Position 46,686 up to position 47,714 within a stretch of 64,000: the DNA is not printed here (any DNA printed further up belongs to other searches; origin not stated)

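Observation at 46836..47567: Adenylate-kinase-like gene with a degenerate P-loop in a GC-rich block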

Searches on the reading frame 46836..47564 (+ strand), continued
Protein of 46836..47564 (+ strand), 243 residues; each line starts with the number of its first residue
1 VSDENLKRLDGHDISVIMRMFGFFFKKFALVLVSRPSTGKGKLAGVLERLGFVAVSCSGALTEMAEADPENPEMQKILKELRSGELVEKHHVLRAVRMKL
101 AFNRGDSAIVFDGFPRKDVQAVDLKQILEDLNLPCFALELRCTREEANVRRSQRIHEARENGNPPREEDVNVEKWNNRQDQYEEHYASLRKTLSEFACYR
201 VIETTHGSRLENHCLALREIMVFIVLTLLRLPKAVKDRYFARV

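Call 31: find_encoding_contigs(protein=P0008, flank=8000, max_places=2)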
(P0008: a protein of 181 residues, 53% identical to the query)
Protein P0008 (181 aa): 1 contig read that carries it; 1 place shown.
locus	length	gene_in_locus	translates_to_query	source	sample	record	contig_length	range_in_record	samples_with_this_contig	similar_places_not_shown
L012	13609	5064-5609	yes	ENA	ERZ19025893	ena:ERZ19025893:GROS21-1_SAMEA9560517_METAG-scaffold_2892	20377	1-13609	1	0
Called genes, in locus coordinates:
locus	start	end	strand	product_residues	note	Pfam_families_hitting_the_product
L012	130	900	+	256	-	PF11139:SfLAP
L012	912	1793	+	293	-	-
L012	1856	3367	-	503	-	PF01676:Metalloenzyme, PF06415:iPGM_N, PF01663:Phosphodiest (weak)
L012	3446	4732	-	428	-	PF03952:Enolase_N, PF00113:Enolase_C, PF07476:MAAL_C (weak)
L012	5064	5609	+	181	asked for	PF00406:ADK (weak)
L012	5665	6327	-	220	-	PF18306:LDcluster4, PF03641:Lysine_decarbox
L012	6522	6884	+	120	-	PF00254:FKBP_C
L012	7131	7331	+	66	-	-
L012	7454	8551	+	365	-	PF01702:TGT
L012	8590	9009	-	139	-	-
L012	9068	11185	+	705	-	PF00270:DEAD (faint), PF04851:ResIII, PF17757:UvrB_inter, PF27431:UvrB_3rd, PF00271:Helicase_C, PF12344:UvrB, PF02151:UVR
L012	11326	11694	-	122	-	-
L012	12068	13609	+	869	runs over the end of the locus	PF00005:ABC_tran (faint), PF02463:SMC_N (faint), PF13191:AAA_16 (faint), PF13555:AAA_29 (faint), PF20703:nSTAND1 (faint), PF13304:AAA_21 (faint), PF17760:UvrA_inter, PF00684:DnaJ_CXXCXGXG (faint)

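Call 32: predict_structure(alignment_id=A1)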
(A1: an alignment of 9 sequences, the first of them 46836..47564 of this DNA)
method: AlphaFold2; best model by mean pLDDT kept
length: 243 residues; sequences in the alignment: 9
mean_pLDDT: 85.2   pTM: 0.81
mean pLDDT of the five models: 85.2, 84.9, 84.6, 84.1, 83.1
residues with pLDDT >= 90: 110; 70-90: 104; 50-70: 20; < 50: 9
segments of 3 or more residues with pLDDT < 50: 1-4, 10-12
pLDDT, mean of each block of 10 residues (from residue 1): 47 59 77 88 88 86 87 88 77 85 78 88 92 93 93 91 87 91 93 96 89 92 91 93 77
secondary structure, 60 per line:
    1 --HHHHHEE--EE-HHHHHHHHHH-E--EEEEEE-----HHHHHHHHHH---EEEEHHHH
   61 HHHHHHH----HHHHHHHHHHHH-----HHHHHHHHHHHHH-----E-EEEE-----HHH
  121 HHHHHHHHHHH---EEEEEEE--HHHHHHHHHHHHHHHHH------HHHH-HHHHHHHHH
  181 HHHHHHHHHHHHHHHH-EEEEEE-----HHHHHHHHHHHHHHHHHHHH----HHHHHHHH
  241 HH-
elements in order: H3-7 H15-24 E29-34 H40-49 E53-56 H57-67 H72-83 H89-101 E109-112 H118-131 E135-141 H144-160 H167-170 H172-196 E198-203 H209-228 H233-242

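Call 34: find_encoding_contigs(protein=P0001, flank=3000, max_places=2)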
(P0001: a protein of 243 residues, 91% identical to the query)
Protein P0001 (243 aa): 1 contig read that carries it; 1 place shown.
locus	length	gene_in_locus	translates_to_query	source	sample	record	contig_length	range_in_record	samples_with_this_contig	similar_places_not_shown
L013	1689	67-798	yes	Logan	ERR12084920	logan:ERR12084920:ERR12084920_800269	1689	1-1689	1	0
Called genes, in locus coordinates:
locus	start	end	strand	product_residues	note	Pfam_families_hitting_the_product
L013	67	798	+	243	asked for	PF00406:ADK, PF13207:AAA_17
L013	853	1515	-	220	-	PF18306:LDcluster4, PF03641:Lysine_decarbox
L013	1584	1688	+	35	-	?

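Call 38: fold_search(model_id=the predicted structure, library=pdb)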
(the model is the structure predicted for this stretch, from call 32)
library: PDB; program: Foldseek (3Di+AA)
matches with E <= 10: 1463; with E <= 0.001: 230
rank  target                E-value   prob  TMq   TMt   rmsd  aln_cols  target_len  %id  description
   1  4pzl_A                4.9e-09  1.00  0.61  0.64   4.6       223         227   20  The crystal structure of adenylate kinase from Francisella tularensis subsp. tularensis SCHU S4 (released 2014-04-16)
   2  2ukd                  8.1e-09  1.00  0.64  0.79   3.4       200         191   18  UMP/CMP KINASE FROM SLIME MOLD COMPLEXED WITH ADP, CMP (released 1998-05-20)
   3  4pzl_C                1.4e-08  1.00  0.58  0.64   5.1       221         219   21  The crystal structure of adenylate kinase from Francisella tularensis subsp. tularensis SCHU S4 (released 2014-04-16)
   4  4pzl_B                1.6e-08  1.00  0.60  0.63   4.9       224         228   20  The crystal structure of adenylate kinase from Francisella tularensis subsp. tularensis SCHU S4 (released 2014-04-16)
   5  5xz2_A                3.1e-08  1.00  0.61  0.76   4.1       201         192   20  Crystal structure of adenylate kinase (released 2018-07-18)
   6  5ukd                  3.4e-08  1.00  0.63  0.78   3.4       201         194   18  PH INFLUENCES FLUORIDE COORDINATION NUMBER OF THE ALFX PHOSPHORYL TRANSFER TRANSITION STATE ANALOG (released 1999-08-14)
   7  4mkh                  3.4e-08  1.00  0.59  0.65   3.9       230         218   23  Crystal structure of a stable adenylate kinase variant AKv18 (released 2014-03-26)
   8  4jlo_A                3.6e-08  1.00  0.62  0.73   4.3       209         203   26  Crystal structure of Aquifex adenylate kinase R150K mutant (released 2014-06-25)
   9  5ycb_B                3.8e-08  1.00  0.64  0.81   3.0       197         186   19  Crystal structure of notothenia coriiceps adenylate kinase variant (released 2018-09-12)
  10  3cm0                  3.8e-08  1.00  0.56  0.71   4.4       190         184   22  Crystal structure of adenylate kinase from Thermus thermophilus HB8 (released 2008-09-23)
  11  2cdn                  4.3e-08  1.00  0.63  0.80   3.0       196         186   23  Crystal structure of Mycobacterium tuberculosis adenylate kinase complexed with two molecules of ADP and Mg (released 2006-05-10)
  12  5ycb_A                4.3e-08  1.00  0.62  0.78   3.6       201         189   19  Crystal structure of notothenia coriiceps adenylate kinase variant (released 2018-09-12)
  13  1uky                  4.3e-08  1.00  0.60  0.72   3.8       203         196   18  SUBSTRATE SPECIFICITY AND ASSEMBLY OF CATALYTIC CENTER DERIVED FROM TWO STRUCTURES OF LIGATED URIDYLATE KINASE (released 1995-01-26)
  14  1uke                  5.4e-08  1.00  0.65  0.80   3.2       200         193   18  UMP/CMP KINASE FROM SLIME MOLD (released 1998-04-29)
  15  5ycc_A                5.4e-08  1.00  0.61  0.77   3.5       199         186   18  Crystal structure of Notothenia coriiceps adenylate kinase variant (released 2018-09-12)
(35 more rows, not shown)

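Call 41: search_solved_structures(query=A2, max_evalue=0.001, show_alignments=5)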
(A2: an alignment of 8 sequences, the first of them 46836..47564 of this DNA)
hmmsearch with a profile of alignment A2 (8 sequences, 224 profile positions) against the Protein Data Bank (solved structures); distinct sequences matched with E-value up to 0.001: 91 (the best 60 are shown).
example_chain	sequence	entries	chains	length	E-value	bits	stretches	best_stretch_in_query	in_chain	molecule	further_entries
4mkh_A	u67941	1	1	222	1.2e-12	51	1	25-146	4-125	Adenylate kinase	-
3cm0_A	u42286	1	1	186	2.1e-11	46.9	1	25-182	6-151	Adenylate kinase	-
3dkv_A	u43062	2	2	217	2.7e-11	46.6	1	26-146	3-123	Adenylate kinase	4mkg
4qbf_A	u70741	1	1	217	1.3e-10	44.4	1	26-146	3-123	Adenylate kinase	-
5g3y_A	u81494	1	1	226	1.5e-10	44.1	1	26-145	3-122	ADENYLATE KINSE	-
4x8h_A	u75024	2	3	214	1.7e-10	44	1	26-184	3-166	Adenylate kinase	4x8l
4jlo_A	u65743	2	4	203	1.7e-10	44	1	25-147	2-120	Adenylate kinase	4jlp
4jky_A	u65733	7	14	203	1.7e-10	43.9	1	25-147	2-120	Adenylate kinase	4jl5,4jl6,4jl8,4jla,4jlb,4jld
3tlx_A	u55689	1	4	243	1.8e-10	43.9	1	27-130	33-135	Adenylate kinase 2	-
2rgx_A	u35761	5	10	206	1.8e-10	43.9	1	25-147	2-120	Adenylate kinase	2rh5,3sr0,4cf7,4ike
1ake_A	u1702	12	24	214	2.1e-10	43.7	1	26-182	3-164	ADENYLATE KINASE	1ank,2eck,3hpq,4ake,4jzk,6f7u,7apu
3x2s_A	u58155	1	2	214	2.1e-10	43.7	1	26-182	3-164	Adenylate kinase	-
3be4_A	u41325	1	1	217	2.1e-10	43.7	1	22-127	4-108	Adenylate kinase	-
4x8m_A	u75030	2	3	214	2.5e-10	43.4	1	26-182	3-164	Adenylate kinase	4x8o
1e4v_A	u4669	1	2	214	2.6e-10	43.4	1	26-182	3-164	Adenylate kinase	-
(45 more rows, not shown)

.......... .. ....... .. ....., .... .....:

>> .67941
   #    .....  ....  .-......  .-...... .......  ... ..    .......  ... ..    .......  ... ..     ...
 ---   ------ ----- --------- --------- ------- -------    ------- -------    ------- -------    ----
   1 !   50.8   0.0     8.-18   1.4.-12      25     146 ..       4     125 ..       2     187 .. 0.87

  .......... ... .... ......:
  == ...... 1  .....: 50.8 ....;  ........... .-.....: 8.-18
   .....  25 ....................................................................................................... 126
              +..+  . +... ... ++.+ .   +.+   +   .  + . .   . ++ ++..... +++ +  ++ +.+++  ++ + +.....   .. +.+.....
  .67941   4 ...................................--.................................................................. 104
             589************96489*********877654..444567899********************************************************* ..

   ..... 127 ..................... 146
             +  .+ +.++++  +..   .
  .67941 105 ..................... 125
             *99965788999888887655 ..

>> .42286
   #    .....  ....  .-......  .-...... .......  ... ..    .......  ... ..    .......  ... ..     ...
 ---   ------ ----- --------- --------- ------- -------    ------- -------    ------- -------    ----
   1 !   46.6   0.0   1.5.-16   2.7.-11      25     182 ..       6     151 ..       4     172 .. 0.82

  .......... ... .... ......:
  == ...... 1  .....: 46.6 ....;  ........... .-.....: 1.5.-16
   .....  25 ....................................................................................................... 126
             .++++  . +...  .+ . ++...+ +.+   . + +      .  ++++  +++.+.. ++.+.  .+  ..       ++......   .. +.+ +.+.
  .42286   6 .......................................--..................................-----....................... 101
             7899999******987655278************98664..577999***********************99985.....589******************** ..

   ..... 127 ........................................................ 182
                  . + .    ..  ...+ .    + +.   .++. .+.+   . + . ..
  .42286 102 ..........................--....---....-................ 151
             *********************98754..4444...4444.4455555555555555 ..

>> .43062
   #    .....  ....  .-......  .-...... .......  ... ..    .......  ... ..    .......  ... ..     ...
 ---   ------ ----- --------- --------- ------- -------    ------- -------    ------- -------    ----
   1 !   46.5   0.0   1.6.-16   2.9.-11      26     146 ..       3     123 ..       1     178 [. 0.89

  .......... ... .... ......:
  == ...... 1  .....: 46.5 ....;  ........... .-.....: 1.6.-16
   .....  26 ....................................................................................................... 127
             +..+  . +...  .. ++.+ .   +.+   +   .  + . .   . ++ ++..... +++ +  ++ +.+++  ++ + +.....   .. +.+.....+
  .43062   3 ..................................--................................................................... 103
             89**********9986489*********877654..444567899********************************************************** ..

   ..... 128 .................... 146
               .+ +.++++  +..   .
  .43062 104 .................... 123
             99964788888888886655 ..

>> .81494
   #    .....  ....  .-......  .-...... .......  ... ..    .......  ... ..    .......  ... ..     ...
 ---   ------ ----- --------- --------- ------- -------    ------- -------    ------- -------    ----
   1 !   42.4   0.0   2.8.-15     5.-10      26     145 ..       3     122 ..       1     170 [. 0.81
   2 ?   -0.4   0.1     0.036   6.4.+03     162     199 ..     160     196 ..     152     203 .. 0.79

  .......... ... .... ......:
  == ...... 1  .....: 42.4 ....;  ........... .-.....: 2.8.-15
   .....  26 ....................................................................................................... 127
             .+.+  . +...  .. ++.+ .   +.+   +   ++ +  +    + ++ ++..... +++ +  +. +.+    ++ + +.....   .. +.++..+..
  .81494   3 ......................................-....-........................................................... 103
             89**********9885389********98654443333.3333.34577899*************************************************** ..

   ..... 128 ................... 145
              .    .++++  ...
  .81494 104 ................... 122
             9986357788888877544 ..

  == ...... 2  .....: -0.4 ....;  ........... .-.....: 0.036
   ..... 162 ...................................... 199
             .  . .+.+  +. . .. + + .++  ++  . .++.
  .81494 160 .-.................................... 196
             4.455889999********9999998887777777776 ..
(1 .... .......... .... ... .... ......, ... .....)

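Call 42: search_protein_families(library=padloc, proteins=[window:46836-47564:+], max_evalue=0.01)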
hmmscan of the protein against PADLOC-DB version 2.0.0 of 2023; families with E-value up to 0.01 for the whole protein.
window:46836-47564:+ (243 aa): 0 families

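Call 43: search_protein_families(library=phrogs, proteins=[window:46836-47564:+], max_evalue=0.01)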
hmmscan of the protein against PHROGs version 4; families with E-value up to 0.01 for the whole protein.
window:46836-47564:+ (243 aa): 0 families

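Call 53: find_related_loci(query=A2, collection=metagenome_contigs, flank=10000)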
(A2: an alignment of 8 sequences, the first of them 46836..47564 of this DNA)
Query A2 (243 aa) in metagenome_contigs; peptide patterns used: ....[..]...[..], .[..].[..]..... (x = any residue, [..] = any of these).
172 stretches matched a pattern; 1 encode a relative of the query (tblastn E <= 1e-3); 1 distinct loci.
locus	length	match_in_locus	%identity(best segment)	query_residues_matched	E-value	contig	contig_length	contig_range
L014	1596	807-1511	52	5-237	5e-72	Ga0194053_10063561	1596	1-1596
